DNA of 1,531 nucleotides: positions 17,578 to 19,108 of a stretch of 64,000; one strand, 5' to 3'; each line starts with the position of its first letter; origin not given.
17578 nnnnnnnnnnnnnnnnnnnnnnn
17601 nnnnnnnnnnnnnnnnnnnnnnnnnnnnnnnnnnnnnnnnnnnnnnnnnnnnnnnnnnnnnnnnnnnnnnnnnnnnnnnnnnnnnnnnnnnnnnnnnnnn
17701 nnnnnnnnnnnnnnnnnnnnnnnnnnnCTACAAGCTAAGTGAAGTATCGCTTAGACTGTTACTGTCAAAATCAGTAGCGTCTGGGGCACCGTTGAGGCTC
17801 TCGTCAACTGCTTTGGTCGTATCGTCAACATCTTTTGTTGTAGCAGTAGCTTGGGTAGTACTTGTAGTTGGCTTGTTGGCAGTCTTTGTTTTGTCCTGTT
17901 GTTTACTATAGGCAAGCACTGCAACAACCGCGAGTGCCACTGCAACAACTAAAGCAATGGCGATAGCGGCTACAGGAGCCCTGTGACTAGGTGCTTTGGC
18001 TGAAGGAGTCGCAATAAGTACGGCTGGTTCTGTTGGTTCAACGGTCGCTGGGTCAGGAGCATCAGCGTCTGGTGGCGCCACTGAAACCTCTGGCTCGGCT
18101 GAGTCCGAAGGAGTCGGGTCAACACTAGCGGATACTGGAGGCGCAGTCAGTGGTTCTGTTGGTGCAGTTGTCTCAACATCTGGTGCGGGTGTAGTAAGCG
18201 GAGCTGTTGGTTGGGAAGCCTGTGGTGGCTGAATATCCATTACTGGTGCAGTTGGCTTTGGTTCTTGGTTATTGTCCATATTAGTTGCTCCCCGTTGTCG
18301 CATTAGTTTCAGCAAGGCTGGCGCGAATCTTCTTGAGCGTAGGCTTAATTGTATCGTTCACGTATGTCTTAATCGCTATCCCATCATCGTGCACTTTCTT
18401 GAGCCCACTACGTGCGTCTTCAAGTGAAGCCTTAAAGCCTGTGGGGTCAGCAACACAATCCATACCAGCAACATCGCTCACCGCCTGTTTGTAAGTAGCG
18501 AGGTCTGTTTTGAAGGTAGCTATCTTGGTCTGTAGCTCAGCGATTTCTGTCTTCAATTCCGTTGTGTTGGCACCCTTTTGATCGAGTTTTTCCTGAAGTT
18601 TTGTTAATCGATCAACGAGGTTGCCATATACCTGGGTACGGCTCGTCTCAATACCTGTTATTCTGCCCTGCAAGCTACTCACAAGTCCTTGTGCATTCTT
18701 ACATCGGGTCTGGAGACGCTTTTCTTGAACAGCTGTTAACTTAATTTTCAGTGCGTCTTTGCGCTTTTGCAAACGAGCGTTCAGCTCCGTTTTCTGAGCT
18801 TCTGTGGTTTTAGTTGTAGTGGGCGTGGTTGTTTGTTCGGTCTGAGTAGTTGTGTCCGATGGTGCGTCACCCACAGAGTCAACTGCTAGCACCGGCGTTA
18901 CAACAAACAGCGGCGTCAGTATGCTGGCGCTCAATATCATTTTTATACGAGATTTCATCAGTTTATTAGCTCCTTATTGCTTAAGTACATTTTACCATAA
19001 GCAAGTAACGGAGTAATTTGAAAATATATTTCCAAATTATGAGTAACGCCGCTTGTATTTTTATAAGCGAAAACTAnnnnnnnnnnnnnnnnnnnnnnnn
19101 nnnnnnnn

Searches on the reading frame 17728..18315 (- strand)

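Call 8: search_protein_families(library=pfam, proteins=[window:17728-18315:-], max_evalue=0.01)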
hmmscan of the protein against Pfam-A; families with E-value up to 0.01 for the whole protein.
window:17728-18315:- (195 aa): 2 families
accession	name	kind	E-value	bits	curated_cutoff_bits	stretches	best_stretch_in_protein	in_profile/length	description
PF21827.1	New_glue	-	0.00043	20.4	31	1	124-169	5-52/94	New glue protein family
PF14155.11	DUF4307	-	0.0098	16.2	27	0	114-163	3-52/111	Domain of unknown function (DUF4307)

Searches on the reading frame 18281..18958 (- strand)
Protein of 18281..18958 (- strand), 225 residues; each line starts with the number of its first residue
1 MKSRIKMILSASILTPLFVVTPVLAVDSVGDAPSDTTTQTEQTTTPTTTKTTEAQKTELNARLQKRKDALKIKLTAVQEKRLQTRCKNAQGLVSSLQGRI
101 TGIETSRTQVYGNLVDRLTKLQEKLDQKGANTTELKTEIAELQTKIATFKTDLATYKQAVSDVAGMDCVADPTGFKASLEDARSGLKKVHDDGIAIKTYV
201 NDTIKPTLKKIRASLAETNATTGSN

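Call 8: search_protein_families(library=pfam, proteins=[window:18281-18958:-], max_evalue=0.01)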
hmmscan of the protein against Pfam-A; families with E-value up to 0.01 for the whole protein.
window:18281-18958:- (225 aa): 8 families
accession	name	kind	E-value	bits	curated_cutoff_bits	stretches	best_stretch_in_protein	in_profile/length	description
PF07889.17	DUF1664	-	6e-05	23.5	34.6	1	87-164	37-114/124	Protein of unknown function (DUF1664)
PF06005.17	ZapB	-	0.00033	21.5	31.5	1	112-158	14-60/71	Cell division protein ZapB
PF10498.14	IFT57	-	0.0004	19.9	40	1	71-163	235-329/360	Intra-flagellar transport protein 57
PF11932.13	DUF3450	-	0.00093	19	32.6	0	29-158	14-140/241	Protein of unknown function (DUF3450)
PF09787.14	Golgin_A5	-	0.0016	18.5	31.7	1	39-158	92-212/305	Golgin subfamily A member 5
PF04740.18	LXG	-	0.0045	17.3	26.5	0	133-167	6-40/202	LXG domain of WXG superfamily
PF06156.18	YabA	-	0.0049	17.9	30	0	113-195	5-82/103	Initiation control protein YabA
PF14662.11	KASH_CCD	-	0.0056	17.1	43.3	1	52-156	34-142/191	Coiled-coil region of CCDC155 or KASH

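Call 17: find_encoding_contigs(protein=window:18281-18958:-, flank=10000, max_places=10)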
Protein window:18281-18958:- (225 aa): 1 contig read that carries it; 1 place shown.
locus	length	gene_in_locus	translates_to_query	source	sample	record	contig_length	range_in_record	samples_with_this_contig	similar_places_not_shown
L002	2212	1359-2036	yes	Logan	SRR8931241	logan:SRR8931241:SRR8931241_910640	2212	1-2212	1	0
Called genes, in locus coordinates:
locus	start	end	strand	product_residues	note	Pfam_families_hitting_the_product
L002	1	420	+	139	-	?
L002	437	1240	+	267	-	PF00730:HhH-GPD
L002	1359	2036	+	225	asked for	-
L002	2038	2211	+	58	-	?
